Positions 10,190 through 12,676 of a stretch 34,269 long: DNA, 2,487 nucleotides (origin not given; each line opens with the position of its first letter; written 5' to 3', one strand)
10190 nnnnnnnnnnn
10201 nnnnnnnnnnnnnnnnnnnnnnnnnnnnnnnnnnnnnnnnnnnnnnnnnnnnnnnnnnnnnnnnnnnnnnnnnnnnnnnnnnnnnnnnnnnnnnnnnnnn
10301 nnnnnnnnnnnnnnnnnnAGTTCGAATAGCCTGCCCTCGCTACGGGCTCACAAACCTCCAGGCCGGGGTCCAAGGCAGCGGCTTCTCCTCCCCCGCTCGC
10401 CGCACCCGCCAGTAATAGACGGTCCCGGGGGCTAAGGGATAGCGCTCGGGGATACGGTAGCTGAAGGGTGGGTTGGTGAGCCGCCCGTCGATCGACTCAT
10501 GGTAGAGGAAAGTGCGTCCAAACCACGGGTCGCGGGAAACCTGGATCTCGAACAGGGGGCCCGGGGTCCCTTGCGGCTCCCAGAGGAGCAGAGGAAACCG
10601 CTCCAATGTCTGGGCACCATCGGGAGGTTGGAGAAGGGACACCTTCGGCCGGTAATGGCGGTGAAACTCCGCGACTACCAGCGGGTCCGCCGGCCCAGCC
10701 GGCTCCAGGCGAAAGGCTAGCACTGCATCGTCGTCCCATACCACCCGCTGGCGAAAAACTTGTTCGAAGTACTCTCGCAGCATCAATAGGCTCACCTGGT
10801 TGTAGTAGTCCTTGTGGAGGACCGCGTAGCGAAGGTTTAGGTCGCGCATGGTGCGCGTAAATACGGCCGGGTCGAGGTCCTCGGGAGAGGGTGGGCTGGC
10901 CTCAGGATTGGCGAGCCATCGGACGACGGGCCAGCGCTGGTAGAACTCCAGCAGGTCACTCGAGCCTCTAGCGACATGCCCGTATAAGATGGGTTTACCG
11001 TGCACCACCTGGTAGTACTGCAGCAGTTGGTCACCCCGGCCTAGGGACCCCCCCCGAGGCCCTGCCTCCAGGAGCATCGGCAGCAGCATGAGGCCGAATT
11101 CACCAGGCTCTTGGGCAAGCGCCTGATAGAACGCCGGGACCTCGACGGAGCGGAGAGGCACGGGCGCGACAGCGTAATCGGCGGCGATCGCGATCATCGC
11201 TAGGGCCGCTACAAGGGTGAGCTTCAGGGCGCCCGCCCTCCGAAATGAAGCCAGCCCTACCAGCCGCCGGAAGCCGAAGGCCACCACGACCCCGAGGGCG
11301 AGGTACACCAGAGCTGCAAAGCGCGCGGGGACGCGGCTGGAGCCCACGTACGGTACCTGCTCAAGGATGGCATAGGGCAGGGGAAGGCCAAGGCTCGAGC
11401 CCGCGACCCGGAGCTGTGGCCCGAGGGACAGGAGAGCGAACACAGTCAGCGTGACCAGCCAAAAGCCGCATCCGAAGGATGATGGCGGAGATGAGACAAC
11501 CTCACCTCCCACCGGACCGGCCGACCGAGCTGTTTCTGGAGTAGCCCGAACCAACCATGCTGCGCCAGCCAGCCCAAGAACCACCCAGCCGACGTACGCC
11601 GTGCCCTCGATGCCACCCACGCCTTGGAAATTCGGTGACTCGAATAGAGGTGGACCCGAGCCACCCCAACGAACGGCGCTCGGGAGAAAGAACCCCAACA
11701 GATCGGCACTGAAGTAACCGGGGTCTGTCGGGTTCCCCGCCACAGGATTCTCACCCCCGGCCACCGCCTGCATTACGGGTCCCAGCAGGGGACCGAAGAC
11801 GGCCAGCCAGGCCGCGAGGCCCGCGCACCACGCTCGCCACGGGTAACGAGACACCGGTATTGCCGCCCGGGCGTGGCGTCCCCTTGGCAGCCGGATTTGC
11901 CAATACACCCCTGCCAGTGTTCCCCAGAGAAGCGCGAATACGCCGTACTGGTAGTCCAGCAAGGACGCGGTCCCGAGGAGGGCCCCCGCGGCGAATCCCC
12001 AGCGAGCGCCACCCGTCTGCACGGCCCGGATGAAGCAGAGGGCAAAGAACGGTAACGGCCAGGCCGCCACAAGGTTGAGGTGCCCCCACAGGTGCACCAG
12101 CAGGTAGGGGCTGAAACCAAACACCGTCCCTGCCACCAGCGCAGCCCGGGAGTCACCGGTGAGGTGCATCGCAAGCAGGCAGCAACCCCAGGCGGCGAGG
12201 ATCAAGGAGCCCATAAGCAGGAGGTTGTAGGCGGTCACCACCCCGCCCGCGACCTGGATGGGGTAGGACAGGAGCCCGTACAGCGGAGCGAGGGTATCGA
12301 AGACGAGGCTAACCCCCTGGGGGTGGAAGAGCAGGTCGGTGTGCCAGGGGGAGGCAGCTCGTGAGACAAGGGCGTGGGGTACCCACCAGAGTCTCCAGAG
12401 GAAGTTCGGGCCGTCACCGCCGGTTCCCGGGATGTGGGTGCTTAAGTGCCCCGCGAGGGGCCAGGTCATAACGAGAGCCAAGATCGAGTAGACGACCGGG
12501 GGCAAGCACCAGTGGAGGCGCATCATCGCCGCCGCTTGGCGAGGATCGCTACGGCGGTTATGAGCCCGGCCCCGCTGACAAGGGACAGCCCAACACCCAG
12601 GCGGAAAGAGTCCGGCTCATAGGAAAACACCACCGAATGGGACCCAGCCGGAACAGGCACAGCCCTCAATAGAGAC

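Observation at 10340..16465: Four translationally coupled genes: GT2 synthase, YkgJ Cys-cluster protein, YfhO and a second giant membrane protein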

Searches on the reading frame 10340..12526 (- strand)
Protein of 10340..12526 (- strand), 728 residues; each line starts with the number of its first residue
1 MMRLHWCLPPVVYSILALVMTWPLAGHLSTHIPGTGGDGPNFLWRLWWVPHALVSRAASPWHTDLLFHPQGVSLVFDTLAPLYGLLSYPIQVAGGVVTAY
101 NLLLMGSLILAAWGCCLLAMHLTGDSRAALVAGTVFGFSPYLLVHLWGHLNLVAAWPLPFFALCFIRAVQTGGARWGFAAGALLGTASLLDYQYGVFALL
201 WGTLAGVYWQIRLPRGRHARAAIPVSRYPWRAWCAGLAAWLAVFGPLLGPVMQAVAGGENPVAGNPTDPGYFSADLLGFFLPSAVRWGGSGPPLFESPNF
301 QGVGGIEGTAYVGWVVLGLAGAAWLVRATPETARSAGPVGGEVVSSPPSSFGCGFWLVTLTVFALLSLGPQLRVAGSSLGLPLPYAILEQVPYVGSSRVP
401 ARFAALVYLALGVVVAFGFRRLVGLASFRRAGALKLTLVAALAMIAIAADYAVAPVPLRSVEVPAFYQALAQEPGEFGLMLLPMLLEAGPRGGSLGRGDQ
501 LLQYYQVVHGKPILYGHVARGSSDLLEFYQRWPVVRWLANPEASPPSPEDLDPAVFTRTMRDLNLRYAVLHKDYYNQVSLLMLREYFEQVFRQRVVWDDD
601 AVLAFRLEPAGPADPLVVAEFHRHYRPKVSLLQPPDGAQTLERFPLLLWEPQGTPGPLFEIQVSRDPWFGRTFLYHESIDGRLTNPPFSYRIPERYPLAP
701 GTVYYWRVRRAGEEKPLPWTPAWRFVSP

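Call 6: search_protein_families(library=pfam, proteins=[window:10340-12526:-], max_evalue=0.01)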
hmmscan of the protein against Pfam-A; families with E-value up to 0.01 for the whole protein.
window:10340-12526:- (728 aa): 0 families

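Call 7: search_protein_families(library=ncbifam, proteins=[window:10340-12526:-], max_evalue=0.01)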
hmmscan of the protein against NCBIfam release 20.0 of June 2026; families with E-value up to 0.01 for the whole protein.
window:10340-12526:- (728 aa): 0 families

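Call 10: find_homologous_proteins(query=window:10340-12526:-)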
Query window:10340-12526:- (728 aa): 208 proteins with E <= 0.001 among 8000 candidates; the best 120 are listed.
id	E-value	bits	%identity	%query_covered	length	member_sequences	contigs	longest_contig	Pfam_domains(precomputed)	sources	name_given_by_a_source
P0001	0.0e+0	1673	100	100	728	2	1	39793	-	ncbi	-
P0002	5.4e-293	992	65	99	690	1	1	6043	PF19830.5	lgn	-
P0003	2.9e-215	735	62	79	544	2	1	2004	PF09852.16,PF19830.5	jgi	-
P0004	5.2e-184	632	47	98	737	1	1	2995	PF19830.5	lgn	-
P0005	1.7e-170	587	44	98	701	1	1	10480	PF19830.5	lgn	-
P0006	1.2e-63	234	32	82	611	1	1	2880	PF09586.17,PF19830.5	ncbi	-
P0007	2.2e-57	213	34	77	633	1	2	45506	-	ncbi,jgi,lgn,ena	jgi:hypothetical protein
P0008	3.3e-57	213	31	81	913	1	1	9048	PF15711.11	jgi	jgi:hypothetical protein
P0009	1.0e-54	204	32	83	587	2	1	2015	PF19830.5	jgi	-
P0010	4.0e-54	202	30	83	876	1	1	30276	PF15711.11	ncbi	ncbi:MAG: interleukin-like EMT inducer domain-containing protein [Anaerolineae bacterium]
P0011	1.2e-53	201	30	83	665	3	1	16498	PF09852.16,PF19830.5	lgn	-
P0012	3.3e-51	193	29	84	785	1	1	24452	-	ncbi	-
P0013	1.9e-47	180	31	84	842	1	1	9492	-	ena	-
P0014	3.7e-47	179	27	81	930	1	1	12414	PF15711.11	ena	-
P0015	5.7e-47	179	30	82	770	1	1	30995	-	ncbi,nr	ncbi:MAG: hypothetical protein HY327_01810 [Chloroflexi bacterium]|nr:hypothetical protein [Chlorofl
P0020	2.7e-46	176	32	77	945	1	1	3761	PF10131.16,PF09852.16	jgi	jgi:hypothetical protein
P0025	3.8e-44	169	32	35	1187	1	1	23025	PF13240.12,PF12773.14,PF13231.13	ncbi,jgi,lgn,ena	jgi:4-amino-4-deoxy-L-arabinose transferase-like glycosyltransferase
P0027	8.2e-44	168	40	25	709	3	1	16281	PF19830.5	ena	-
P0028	1.2e-42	164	31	82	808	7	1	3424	PF10131.16,PF09852.16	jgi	jgi:hypothetical protein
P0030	5.5e-42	162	39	26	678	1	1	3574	PF19830.5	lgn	-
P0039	1.7e-39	154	37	25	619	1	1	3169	PF19830.5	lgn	-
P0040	1.8e-39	154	33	29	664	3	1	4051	PF09852.16,PF19830.5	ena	-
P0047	4.7e-38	149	30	77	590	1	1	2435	PF19830.5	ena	-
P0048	9.0e-37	145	32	56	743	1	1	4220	PF19830.5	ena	-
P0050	4.0e-36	143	29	63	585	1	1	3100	PF19830.5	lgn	-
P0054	8.7e-34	135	33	27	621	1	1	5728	PF19830.5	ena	-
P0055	4.1e-33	133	29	64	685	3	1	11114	PF19830.5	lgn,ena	-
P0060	7.4e-32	129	28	83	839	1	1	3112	PF19830.5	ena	-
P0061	8.8e-32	128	29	63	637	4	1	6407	PF19830.5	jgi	jgi:hypothetical protein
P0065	2.0e-30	124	30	63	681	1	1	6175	PF19830.5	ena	-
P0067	1.1e-29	121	28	63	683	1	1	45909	PF19830.5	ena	-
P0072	1.9e-28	117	27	78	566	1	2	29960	PF19830.5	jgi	-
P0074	4.8e-28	116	30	70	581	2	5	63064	PF19830.5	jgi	jgi:hypothetical protein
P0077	2.3e-27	114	31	75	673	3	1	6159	PF19830.5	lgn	-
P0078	4.8e-27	113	27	63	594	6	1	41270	PF13231.13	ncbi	ncbi:MAG: glycosyltransferase family 39 protein [Bryobacterales bacterium]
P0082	1.2e-24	105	25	84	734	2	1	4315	PF19830.5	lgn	-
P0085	8.2e-24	102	30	77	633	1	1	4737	PF09586.17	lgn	-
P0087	2.7e-23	100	29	28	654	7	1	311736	PF19830.5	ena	-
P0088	1.2e-22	98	32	53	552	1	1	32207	PF19830.5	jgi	jgi:hypothetical protein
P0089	1.7e-22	98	27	81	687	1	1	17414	PF09852.16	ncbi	-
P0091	1.3e-21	95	25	70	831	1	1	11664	PF09586.17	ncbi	-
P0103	1.9e-16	78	30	28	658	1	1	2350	PF19830.5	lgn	-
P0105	1.1e-15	75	37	20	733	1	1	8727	PF00754.32,PF22633.4,PF19830.5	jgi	jgi:hypothetical protein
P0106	1.1e-15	75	28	22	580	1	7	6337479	PF10131.16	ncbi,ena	-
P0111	1.4e-14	72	29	26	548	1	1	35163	PF19830.5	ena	-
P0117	9.4e-14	69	31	20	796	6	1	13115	PF00754.32,PF22633.4,PF19830.5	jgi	jgi:hypothetical protein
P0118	1.3e-13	68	33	27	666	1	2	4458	PF00754.32,PF19830.5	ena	-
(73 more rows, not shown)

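Call 12: search_solved_structures(query=window:10340-12526:-, max_evalue=1)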
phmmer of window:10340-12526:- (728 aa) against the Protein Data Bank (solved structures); distinct sequences matched with E-value up to 1: 2.
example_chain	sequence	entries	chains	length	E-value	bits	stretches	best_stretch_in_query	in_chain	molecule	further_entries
6ob5_C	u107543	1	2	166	0.32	12.4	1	108-154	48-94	Ankyrin Repeat Domain (AR), S3-2D variant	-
9xs8_A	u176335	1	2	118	0.75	11.2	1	38-66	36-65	Cupin type-2 domain-containing protein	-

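Call 13: find_encoding_contigs(protein=P0001, flank=10000, max_places=3)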
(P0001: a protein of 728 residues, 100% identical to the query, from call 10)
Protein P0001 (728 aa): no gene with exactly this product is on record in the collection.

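Call 14: find_encoding_contigs(protein=P0005, flank=10000, max_places=3)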
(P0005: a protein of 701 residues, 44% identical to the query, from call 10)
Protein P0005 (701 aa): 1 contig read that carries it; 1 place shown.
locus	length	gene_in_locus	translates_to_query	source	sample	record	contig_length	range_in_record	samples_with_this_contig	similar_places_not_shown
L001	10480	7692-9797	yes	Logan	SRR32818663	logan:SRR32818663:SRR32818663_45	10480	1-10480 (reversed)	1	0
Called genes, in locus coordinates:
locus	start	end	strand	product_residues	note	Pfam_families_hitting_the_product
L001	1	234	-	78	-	?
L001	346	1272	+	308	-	PF00126:HTH_1, PF03466:LysR_substrate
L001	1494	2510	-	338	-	PF09084:NMT1 (faint)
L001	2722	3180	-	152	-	PF00908:dTDP_sugar_isom, PF14667:Polysacc_synt_C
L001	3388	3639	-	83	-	PF15919:HicB_lk_antitox (weak)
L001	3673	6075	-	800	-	PF02518:HATPase_c, PF00204:DNA_gyraseB, PF01751:Toprim, PF00986:DNA_gyraseB_C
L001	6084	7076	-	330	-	-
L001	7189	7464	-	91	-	PF01649:Ribosomal_S20p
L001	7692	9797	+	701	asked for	PF19830:DUF6311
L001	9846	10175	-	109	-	PF12680:SnoaL_2 (weak), PF14534:DUF4440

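Call 15: find_encoding_contigs(protein=P0002, flank=10000, max_places=3)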
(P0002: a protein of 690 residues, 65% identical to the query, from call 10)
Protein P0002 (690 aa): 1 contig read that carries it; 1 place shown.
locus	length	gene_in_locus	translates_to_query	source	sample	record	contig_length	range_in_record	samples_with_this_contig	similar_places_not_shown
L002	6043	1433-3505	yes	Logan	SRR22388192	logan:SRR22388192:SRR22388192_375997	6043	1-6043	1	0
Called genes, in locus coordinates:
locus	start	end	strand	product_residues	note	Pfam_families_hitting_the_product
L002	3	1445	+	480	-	?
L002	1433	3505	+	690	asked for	PF19830:DUF6311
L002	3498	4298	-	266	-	PF03473:MOSC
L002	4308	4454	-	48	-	-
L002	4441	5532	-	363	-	PF08240:ADH_N, PF16912:Glu_dehyd_C (weak), PF00107:ADH_zinc_N, PF13602:ADH_zinc_N_2 (weak)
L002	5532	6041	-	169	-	?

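Call 18: list_cluster_members(proteins=[P0001, P0121, P0122, P0126, P0007])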
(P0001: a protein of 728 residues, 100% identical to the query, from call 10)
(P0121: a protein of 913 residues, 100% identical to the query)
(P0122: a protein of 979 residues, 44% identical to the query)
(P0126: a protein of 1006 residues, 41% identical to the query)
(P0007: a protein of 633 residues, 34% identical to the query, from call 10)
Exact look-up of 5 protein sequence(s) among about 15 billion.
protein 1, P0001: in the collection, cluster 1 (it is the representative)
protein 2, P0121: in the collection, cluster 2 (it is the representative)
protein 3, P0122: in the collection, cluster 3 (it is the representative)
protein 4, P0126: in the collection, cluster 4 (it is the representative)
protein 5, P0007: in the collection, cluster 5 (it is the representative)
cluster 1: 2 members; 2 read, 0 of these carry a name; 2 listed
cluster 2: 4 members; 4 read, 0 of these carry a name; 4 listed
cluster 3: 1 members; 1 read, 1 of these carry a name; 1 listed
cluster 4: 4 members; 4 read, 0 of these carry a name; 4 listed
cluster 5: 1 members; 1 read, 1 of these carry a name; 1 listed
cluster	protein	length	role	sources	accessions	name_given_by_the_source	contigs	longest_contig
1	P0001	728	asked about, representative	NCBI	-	-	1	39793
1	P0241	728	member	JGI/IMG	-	-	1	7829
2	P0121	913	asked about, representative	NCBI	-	-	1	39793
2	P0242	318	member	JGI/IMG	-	-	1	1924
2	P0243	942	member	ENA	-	-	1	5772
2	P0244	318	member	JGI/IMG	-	-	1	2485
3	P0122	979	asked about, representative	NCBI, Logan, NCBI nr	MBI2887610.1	MAG: YfhO family protein [Chloroflexi bacterium] | YfhO family protein [Chloroflexota bacterium]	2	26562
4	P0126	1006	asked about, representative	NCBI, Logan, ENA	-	-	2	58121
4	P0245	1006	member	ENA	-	-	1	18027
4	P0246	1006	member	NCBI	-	-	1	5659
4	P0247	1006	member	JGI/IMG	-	-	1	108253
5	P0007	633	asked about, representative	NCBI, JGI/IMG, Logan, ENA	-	hypothetical protein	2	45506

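Call 41: predict_structure(alignment_id=A3)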
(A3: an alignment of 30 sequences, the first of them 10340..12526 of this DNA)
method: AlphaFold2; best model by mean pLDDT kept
length: 728 residues; sequences in the alignment: 30
mean_pLDDT: 84.3   pTM: 0.88
mean pLDDT of the five models: 84.3, 82.2, 81.4, 80.6, 79.9
residues with pLDDT >= 90: 372; 70-90: 235; 50-70: 88; < 50: 33
segments of 3 or more residues with pLDDT < 50: 288-292, 297-299, 328-340, 342-347
pLDDT, mean of each block of 10 residues (from residue 1): 68 95 94 87 94 93 94 80 92 96 97 97 93 97 89 95 96 95 94 91 94 63 61 94 88 79 65 87 60 50 67 93 67 44 53 94 94 87 89 68 95 96 77 85 94 84 97 96 82 70 95 90 85 91 84 96 98 87 94 97 97 90 78 61 74 77 76 73 85 78 84 72 79
secondary structure, 60 per line:
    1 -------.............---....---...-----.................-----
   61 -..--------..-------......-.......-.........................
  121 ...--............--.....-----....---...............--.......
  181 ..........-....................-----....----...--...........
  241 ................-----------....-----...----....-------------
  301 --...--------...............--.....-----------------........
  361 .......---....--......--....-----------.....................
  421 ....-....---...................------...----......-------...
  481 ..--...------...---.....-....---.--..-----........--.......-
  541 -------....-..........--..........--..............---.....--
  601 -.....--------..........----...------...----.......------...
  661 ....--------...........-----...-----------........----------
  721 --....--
elements in order (helices of 4 or more, strands of 3 or more residues): H8-20 H24-27 E31-33 H39-55 H81-86 H88-94 H96-123 H126-137 H140-144 H150-153 H157-171 H174-190 H192-211 H217-220 H230-256 H268-271 H284-287 H314-328 H331-335 H353-367 E371-374 E377-382 H385-388 H400-424 H426-429 H433-451 E458-460 H465-470 E478-482 E485-487 E494-496 H500-504 H506-509 H523-530 H533-539 H548-551 H553-562 E565-571 H577-590 E594-598 E602-606 H615-624 E629-631 E638-640 E645-651 E658-664 E673-680 E689-691 E703-710 E723-726

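Call 44: fold_search(model_id=the predicted structure, library=pdb)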
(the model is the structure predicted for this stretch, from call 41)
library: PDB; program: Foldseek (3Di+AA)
matches with E <= 10: 626; with E <= 0.001: 20
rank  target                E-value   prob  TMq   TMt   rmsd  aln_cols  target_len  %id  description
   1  7e9s_A                3.5e-07  1.00  0.36  0.31  10.5       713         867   14  Archaeal oligosaccharyltransferase AglB from Archaeoglobus fulgidus in complex with an inhibitory peptide and a dolich (released 2021-09-08)
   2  8pn9_A                3.9e-07  1.00  0.43  0.47  12.0       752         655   11  Structure of human oligosaccharyltransferase OST-A complex bound to NGI-1 (released 2024-05-08)
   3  8b6l_I                5.0e-07  1.00  0.37  0.39  19.3       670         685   12  Subtomogram average of the human Sec61-TRAP-OSTA-translocon (released 2022-12-07)
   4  8age_A                6.5e-07  1.00  0.44  0.49  11.2       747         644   11  Structure of yeast oligosaccharylransferase complex with acceptor peptide bound (released 2022-12-07)
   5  3wak                  1.3e-06  1.00  0.37  0.32  14.3       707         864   14  Crystal structure of the Archaeoglobus fulgidus oligosaccharyltransferase (O29867_ARCFU) in the apo form (released 2013-10-30)
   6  9n9j_I                1.4e-06  1.00  0.39  0.40  12.0       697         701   10  Structure of a GRP94 folding intermediate engaged with a CCDC134- and FKBP11-bound secretory translocon (released 2025-11-19)
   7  5f15                  1.4e-06  1.00  0.39  0.49  10.6       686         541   15  Crystal Structure of ArnT from Cupriavidus metallidurans bound to Undecaprenyl phosphate (released 2016-02-17)
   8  6wby                  1.8e-06  1.00  0.46  0.29   8.9       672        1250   14  Single-Particle Cryo-EM Structure of Arabinofuranosyltransferase AftD from Mycobacteria, Mutant R1389S Class 2 (released 2020-05-13)
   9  8agc_A                1.9e-06  1.00  0.42  0.44  11.3       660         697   11  Structure of yeast oligosaccharylransferase complex with lipid-linked oligosaccharide and non-acceptor peptide bound (released 2022-12-07)
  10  6c26_A                2.0e-06  1.00  0.42  0.46  12.5       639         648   11  The Cryo-EM structure of a eukaryotic oligosaccharyl transferase complex (released 2018-01-31)
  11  8agb_A                2.0e-06  1.00  0.42  0.47  13.3       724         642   11  Structure of yeast oligosaccharylransferase complex with lipid-linked oligosaccharide bound (released 2022-12-07)
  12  6ezn_F                2.6e-06  1.00  0.41  0.46  11.8       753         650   10  Cryo-EM structure of the yeast oligosaccharyltransferase (OST) complex (released 2018-01-17)
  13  6s7t_A                4.1e-06  1.00  0.40  0.41  10.5       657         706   10  Cryo-EM structure of human oligosaccharyltransferase complex OST-B (released 2019-12-18)
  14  6ftg_5                6.7e-06  1.00  0.41  0.45  11.2       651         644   11  Subtomogram average of OST-containing ribosome-translocon complexes from canine rough microsomal membranes (released 2018-03-21)
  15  7zli_A                9.8e-06  1.00  0.41  0.45  10.7       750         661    9  Cryo-EM structure of C-mannosyltransferase CeDPY19, in complex with Dol25-P-Man and bound to CMT2-Fab and anti-Fab nan (released 2023-01-11)
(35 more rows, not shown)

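Call 55: find_encoding_contigs(protein=P0007, flank=8000, max_places=2)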
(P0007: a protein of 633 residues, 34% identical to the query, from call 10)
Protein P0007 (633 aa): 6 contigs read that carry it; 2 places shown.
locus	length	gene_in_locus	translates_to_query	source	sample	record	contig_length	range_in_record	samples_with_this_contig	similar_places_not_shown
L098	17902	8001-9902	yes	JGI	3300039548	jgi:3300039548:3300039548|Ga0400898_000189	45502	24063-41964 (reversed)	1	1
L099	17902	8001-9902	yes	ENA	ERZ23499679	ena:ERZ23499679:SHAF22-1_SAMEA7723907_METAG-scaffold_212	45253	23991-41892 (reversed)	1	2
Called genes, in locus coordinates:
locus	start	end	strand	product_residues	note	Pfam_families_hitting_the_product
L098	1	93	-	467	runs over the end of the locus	PF01406:tRNA-synt_1e, PF09190:DALR_2 (faint), PF23493:CysS_C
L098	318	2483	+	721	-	PF00176:SNF2-rel_dom, PF00270:DEAD (weak), PF04851:ResIII, PF00271:Helicase_C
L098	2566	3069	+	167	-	-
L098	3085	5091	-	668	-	PF20773:InhA-like_MAM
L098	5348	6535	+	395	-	PF02674:Colicin_V, PF13240:Zn_Ribbon_1 (weak), PF13248:Zn_ribbon_3 (faint)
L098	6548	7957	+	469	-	PF01594:AI-2E_transport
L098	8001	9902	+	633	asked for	-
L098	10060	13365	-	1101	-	-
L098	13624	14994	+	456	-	PF01546:Peptidase_M20, PF07687:M20_dimer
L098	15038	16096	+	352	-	PF00535:Glycos_transf_2, PF13641:Glyco_tranf_2_3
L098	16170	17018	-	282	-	PF02621:VitK2_biosynth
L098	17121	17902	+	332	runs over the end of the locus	-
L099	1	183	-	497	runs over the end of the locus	PF01406:tRNA-synt_1e, PF09190:DALR_2 (faint), PF23493:CysS_C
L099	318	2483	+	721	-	PF00176:SNF2-rel_dom, PF00270:DEAD (weak), PF04851:ResIII, PF00271:Helicase_C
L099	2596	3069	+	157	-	-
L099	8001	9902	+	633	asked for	-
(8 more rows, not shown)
